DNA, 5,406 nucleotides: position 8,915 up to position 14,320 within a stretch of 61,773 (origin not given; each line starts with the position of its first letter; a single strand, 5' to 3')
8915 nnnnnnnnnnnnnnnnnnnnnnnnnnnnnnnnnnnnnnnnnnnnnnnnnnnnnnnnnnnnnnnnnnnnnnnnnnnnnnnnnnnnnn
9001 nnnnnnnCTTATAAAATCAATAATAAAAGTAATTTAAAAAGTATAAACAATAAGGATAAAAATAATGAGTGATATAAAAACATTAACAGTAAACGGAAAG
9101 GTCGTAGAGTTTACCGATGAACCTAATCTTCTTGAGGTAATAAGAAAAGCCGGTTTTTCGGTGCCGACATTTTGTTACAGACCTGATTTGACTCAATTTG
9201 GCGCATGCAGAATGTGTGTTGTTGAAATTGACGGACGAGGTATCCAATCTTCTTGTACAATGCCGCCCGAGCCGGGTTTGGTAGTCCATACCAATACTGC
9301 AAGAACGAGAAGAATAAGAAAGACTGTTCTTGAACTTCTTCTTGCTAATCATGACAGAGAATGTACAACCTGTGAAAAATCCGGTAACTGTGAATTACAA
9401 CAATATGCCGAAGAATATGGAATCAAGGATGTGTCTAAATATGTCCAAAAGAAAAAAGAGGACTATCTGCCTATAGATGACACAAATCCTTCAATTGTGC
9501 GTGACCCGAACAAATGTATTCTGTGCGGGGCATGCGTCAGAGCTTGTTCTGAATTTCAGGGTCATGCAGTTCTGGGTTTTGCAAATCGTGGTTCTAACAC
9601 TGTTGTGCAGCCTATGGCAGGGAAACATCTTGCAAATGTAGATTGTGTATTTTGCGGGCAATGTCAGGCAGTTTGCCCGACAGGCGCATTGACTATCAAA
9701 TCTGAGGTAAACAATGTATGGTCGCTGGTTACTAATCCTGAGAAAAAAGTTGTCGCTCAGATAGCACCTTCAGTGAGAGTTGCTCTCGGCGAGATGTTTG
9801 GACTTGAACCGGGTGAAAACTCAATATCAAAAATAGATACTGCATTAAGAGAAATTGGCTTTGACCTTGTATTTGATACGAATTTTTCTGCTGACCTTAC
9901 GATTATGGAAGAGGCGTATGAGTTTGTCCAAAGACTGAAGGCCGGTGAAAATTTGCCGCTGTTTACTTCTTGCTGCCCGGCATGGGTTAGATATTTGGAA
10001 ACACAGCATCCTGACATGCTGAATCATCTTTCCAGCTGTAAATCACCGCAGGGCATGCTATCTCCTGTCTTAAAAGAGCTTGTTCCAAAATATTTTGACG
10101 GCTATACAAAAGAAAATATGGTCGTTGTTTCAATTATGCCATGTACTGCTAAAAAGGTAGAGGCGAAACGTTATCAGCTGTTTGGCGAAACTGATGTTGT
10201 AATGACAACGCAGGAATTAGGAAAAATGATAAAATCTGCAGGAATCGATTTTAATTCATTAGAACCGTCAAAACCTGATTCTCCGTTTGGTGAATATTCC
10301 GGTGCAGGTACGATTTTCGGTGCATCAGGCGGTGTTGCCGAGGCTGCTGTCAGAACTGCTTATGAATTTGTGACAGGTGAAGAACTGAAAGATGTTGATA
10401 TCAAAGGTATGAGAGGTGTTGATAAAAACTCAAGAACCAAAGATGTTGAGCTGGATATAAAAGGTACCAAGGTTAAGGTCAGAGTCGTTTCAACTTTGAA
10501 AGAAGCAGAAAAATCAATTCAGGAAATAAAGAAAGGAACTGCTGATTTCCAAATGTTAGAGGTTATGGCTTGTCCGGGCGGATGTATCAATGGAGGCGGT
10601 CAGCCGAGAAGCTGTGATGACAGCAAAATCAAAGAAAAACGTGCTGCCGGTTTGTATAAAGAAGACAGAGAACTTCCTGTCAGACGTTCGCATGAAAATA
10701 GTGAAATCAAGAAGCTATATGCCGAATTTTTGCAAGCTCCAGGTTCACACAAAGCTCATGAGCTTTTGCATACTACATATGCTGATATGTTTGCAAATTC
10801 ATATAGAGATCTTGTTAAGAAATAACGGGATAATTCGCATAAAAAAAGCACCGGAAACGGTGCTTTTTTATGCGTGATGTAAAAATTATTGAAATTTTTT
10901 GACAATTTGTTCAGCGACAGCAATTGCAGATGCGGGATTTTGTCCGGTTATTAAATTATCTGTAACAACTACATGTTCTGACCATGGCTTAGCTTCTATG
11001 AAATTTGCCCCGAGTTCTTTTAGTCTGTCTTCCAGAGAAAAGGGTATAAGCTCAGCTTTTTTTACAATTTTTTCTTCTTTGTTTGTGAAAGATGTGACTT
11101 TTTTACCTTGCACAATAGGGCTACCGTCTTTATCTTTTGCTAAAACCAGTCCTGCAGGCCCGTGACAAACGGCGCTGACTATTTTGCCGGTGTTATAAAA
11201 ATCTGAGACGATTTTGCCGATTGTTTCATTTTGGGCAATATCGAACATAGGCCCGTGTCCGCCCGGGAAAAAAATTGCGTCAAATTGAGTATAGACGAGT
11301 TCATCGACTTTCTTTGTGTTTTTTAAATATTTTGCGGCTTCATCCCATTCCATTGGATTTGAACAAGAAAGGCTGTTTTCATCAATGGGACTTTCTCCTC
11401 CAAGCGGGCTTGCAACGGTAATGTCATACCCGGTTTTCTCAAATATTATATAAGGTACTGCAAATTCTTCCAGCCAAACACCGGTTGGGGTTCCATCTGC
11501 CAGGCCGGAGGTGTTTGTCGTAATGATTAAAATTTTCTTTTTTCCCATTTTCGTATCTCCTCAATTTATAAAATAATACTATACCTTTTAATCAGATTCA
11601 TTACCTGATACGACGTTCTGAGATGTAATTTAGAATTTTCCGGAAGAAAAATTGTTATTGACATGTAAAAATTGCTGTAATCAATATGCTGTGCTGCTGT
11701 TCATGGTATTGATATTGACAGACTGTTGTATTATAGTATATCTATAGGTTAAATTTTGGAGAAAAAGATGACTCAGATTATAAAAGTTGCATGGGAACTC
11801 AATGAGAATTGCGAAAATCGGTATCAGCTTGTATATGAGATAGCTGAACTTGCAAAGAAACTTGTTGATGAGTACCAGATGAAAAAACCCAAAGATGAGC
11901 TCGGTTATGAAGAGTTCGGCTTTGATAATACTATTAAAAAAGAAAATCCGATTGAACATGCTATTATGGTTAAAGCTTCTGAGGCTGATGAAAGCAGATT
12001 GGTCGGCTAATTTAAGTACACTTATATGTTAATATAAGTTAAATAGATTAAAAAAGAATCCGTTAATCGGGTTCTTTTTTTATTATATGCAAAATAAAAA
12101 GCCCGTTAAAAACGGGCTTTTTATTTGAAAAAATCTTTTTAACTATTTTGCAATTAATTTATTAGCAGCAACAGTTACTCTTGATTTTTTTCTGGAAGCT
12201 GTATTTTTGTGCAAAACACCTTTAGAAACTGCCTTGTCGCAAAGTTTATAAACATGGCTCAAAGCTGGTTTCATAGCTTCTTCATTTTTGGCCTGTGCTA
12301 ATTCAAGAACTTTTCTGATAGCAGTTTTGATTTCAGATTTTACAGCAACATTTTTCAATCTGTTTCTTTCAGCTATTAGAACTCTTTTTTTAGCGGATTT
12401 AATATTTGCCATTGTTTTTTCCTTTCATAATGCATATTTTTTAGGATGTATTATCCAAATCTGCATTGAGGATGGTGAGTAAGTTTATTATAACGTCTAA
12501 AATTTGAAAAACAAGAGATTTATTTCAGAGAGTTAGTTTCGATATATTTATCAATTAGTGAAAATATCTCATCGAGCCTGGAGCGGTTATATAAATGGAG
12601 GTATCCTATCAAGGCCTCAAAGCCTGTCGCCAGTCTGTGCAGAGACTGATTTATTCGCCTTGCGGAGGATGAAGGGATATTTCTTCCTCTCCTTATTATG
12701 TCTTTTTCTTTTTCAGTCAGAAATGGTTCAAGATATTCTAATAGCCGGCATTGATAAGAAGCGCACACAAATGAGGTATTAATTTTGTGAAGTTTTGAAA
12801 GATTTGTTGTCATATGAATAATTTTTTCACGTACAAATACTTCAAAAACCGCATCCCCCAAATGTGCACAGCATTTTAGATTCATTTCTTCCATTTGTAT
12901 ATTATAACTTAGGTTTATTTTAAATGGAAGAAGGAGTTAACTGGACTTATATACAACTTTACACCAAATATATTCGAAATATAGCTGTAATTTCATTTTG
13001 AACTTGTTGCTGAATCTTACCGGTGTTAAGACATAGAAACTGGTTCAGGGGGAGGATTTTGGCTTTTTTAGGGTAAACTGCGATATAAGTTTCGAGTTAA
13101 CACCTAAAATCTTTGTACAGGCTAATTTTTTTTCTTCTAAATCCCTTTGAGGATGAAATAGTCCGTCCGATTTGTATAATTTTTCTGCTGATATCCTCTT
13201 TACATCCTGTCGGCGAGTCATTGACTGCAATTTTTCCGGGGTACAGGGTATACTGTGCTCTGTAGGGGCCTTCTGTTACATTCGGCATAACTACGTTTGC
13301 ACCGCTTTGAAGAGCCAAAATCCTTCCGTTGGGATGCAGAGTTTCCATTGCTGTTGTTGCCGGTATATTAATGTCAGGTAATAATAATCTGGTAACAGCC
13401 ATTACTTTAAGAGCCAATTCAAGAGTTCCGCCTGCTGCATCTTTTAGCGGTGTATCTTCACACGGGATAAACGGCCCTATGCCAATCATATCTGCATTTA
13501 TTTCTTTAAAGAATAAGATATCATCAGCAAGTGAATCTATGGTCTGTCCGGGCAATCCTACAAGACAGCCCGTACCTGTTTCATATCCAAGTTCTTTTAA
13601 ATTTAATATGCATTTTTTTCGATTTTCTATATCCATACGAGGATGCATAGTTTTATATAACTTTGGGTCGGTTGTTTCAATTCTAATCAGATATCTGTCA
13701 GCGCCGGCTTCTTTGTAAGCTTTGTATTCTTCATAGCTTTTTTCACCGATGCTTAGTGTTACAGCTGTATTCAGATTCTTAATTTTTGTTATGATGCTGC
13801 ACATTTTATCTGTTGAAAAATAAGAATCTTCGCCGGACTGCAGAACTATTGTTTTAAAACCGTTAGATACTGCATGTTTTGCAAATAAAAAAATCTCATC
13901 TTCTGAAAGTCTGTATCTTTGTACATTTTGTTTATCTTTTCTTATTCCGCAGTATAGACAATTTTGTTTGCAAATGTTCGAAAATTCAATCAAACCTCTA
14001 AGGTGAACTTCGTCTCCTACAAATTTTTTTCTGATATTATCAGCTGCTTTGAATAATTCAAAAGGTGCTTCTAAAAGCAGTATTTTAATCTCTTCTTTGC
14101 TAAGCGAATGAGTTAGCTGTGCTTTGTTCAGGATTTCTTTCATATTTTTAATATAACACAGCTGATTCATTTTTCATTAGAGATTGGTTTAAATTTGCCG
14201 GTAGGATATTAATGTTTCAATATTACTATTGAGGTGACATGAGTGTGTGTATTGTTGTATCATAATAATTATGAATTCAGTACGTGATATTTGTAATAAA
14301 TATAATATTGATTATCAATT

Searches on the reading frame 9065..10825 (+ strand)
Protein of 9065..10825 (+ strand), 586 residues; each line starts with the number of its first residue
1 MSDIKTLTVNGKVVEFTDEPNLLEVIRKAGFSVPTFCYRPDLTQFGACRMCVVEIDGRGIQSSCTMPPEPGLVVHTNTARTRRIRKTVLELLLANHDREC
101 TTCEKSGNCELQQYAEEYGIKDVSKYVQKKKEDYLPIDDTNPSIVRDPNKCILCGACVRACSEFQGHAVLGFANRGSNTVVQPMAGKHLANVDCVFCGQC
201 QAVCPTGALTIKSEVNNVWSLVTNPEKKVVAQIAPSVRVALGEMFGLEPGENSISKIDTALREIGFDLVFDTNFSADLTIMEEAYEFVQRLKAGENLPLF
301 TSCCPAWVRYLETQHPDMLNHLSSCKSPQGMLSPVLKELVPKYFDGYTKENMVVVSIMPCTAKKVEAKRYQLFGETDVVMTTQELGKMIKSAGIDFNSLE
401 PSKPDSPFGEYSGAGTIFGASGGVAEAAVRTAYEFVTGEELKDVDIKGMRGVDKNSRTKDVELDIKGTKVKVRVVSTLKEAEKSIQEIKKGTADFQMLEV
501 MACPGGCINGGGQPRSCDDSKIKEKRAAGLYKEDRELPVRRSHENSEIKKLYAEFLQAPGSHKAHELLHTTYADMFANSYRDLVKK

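Call 84: search_protein_families(library=pfam, proteins=[window:9065-10825:+], max_evalue=0.00001)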
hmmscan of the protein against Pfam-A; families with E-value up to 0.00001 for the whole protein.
window:9065-10825:+ (586 aa): 9 families
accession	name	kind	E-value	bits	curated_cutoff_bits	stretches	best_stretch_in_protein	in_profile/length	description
PF02906.19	Fe_hyd_lg_C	-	8.8e-92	307.6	22.1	1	227-511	1-245/245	Iron only hydrogenase large subunit, C-terminal domain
PF02256.22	Fe_hyd_SSU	-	5.3e-25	87.7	24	1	521-574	2-55/56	Iron hydrogenase small subunit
PF10588.14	NADH-G_4Fe-4S_3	-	2.6e-20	72.1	27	1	85-123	1-39/40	NADH-ubiquinone oxidoreductase-G iron-sulfur binding region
PF13510.11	Fer2_4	-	6.6e-15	55.4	22.8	1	6-78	5-81/82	2Fe-2S iron-sulfur cluster binding domain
PF22117.2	Fer4_Nqo3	-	1.1e-09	38.8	27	1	142-210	2-67/67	NADH-quinone oxidoreductase subunit 3, ferredoxin-like domain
PF12838.12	Fer4_7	-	1.5e-08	35.4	27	1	150-208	1-52/52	4Fe-4S dicluster domain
PF00037.32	Fer4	-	1.5e-07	31.4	21.1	0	144-161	1-18/24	4Fe-4S binding domain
PF13237.11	Fer4_10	-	5.1e-07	30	25.5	1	144-205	2-53/53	4Fe-4S dicluster domain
PF14697.11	Fer4_21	-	6.2e-06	26.7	35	1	147-209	4-57/59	4Fe-4S dicluster domain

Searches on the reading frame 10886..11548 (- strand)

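Call 84: search_protein_families(library=pfam, proteins=[window:10886-11548:-], max_evalue=0.00001)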
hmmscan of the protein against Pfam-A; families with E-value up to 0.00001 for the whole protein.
window:10886-11548:- (220 aa): 2 families
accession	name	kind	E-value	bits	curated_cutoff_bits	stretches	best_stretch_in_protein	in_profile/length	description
PF01965.30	DJ-1_PfpI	-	5.2e-21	75.6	26.6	1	27-217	14-164/165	DJ-1/PfpI family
PF17124.11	ThiJ_like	-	1.6e-09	38.3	30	1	22-140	4-144/186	ThiJ/PfpI family-like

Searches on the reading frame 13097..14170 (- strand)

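Call 84: search_protein_families(library=pfam, proteins=[window:13097-14170:-], max_evalue=0.00001)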
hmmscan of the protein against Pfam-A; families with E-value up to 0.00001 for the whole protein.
window:13097-14170:- (357 aa): 1 family
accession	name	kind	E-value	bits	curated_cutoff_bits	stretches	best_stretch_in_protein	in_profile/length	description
PF04055.27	Radical_SAM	-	4.4e-23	82.7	29.5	1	61-219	1-164/166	Radical SAM superfamily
